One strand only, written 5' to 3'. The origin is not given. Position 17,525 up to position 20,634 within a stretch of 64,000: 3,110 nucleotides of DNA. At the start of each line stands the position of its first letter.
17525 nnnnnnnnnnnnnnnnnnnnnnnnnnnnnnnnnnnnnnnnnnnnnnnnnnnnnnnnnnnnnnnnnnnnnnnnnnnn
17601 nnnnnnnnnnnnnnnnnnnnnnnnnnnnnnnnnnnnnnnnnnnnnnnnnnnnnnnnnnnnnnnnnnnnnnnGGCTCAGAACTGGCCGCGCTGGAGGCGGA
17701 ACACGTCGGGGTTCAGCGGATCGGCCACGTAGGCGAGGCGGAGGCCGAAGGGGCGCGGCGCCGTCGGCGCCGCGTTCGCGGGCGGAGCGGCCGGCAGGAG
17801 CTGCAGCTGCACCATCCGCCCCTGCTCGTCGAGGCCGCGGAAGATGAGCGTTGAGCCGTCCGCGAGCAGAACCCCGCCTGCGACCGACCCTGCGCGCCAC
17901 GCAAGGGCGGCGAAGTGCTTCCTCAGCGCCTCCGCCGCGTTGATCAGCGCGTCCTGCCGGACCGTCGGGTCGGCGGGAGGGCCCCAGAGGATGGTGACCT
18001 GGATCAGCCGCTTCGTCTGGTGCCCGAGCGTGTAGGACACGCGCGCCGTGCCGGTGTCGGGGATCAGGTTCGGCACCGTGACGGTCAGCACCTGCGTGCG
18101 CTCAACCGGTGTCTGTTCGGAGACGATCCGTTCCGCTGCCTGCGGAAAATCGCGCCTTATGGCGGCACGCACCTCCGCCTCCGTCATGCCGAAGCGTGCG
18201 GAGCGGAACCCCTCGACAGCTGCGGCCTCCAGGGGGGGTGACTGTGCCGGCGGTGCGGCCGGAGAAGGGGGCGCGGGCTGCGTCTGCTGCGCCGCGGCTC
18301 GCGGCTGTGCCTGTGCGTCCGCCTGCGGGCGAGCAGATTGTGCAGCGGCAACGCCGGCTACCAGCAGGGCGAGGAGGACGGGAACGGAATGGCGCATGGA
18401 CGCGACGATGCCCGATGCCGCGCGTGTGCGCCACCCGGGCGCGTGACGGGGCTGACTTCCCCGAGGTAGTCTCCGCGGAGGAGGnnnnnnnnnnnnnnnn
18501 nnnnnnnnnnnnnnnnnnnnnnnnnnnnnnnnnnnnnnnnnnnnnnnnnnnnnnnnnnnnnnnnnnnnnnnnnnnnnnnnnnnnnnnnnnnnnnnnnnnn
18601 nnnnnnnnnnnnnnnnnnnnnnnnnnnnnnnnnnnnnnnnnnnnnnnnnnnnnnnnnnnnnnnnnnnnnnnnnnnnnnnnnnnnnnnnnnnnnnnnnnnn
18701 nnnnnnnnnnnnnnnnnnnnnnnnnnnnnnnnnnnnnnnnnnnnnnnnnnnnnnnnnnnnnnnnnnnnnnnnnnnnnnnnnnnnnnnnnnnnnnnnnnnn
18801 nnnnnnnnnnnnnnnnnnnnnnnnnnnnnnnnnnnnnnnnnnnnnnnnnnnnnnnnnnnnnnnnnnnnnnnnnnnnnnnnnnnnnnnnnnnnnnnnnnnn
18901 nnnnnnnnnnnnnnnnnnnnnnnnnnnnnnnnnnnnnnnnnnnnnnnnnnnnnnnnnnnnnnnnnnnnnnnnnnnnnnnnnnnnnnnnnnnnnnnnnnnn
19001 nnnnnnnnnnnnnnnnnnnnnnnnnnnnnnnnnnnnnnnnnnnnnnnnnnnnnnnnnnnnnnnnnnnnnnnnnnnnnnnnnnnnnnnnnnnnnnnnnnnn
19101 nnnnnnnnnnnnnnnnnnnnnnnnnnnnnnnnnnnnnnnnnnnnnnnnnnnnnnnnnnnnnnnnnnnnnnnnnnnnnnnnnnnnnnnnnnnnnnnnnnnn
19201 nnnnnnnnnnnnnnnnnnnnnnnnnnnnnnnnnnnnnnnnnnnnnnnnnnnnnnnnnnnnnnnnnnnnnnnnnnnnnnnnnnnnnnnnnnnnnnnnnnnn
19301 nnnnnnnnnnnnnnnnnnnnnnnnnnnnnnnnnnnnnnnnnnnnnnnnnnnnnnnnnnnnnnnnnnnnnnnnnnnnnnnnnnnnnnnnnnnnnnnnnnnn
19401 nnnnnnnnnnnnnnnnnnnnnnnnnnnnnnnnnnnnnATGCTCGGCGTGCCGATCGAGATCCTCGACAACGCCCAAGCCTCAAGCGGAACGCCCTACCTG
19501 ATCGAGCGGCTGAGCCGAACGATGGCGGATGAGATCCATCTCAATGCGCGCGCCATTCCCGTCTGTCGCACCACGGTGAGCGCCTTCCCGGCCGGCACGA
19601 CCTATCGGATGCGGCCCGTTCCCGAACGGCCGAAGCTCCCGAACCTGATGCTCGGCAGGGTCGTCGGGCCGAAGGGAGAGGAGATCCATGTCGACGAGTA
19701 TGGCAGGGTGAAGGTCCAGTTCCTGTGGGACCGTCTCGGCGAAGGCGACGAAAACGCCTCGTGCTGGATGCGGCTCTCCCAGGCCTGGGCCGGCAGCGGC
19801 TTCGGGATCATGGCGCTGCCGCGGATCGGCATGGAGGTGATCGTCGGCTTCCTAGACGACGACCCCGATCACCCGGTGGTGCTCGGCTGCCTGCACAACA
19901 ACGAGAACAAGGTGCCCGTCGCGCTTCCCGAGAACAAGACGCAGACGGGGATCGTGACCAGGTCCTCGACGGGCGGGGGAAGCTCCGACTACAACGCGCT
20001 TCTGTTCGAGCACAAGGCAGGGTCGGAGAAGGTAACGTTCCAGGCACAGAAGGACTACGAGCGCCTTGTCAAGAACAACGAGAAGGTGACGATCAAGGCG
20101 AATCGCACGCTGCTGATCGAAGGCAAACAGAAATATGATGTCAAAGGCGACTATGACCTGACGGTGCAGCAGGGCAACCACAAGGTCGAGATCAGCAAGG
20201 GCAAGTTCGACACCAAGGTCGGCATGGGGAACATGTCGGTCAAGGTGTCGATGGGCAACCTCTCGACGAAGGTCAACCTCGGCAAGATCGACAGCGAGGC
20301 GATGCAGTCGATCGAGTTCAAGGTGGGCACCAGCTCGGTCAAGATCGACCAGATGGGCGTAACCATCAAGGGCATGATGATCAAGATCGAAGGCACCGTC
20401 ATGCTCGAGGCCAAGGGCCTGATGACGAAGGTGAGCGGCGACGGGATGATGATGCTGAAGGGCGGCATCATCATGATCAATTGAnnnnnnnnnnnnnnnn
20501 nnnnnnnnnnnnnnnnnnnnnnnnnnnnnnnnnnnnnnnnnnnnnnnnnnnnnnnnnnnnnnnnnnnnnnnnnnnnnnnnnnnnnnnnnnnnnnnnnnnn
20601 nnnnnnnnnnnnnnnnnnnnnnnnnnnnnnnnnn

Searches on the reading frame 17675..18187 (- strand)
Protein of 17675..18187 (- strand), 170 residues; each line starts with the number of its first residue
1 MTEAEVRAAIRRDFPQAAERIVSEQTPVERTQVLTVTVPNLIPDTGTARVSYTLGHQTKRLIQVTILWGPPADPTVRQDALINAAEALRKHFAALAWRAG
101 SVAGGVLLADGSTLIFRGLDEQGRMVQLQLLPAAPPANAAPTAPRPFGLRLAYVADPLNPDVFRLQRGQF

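Call 7: search_protein_families(library=ncbifam, proteins=[window:17675-18187:-])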
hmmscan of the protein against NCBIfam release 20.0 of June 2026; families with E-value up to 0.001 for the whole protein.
window:17675-18187:- (170 aa): 0 families

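Call 18: search_protein_families(library=pfam, proteins=[window:17675-18187:-], max_evalue=0.001)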
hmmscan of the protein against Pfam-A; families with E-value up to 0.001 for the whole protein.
window:17675-18187:- (170 aa): 0 families
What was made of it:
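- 17675..18187 (-): Conserved hypothetical gene that continues the synteny with Elioraea relatives. No Pfam or NCBIfam family (calls 7, 18).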

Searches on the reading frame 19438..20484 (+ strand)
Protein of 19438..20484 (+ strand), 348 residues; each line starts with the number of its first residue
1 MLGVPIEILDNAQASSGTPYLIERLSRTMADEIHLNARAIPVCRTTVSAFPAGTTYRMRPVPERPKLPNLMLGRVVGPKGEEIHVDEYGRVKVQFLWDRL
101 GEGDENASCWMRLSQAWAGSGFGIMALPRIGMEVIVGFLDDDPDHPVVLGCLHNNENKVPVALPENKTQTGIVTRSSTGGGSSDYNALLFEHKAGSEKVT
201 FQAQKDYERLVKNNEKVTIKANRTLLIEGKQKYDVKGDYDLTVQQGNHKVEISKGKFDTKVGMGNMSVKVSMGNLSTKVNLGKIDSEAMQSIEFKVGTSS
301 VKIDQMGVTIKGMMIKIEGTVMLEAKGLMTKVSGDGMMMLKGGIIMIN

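Call 7: search_protein_families(library=ncbifam, proteins=[window:19438-20484:+])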
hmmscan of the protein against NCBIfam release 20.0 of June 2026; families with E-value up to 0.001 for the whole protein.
window:19438-20484:+ (348 aa): 3 families
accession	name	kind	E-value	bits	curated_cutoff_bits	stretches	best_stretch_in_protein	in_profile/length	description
TIGR03361.1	VI_Rhs_Vgr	subfamily_domain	1.4e-74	251.5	186.35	1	13-224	302-513/513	type VI secretion system tip protein TssI/VgrG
TIGR01646.1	vgr_GE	subfamily_domain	7.2e-52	176.9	121.8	1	29-206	307-480/480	type VI secretion system tip protein VgrG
NF033848.1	VgrG_rel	hypoth_equivalog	1.4e-15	56.6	275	1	63-245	370-546/547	VgrG-related protein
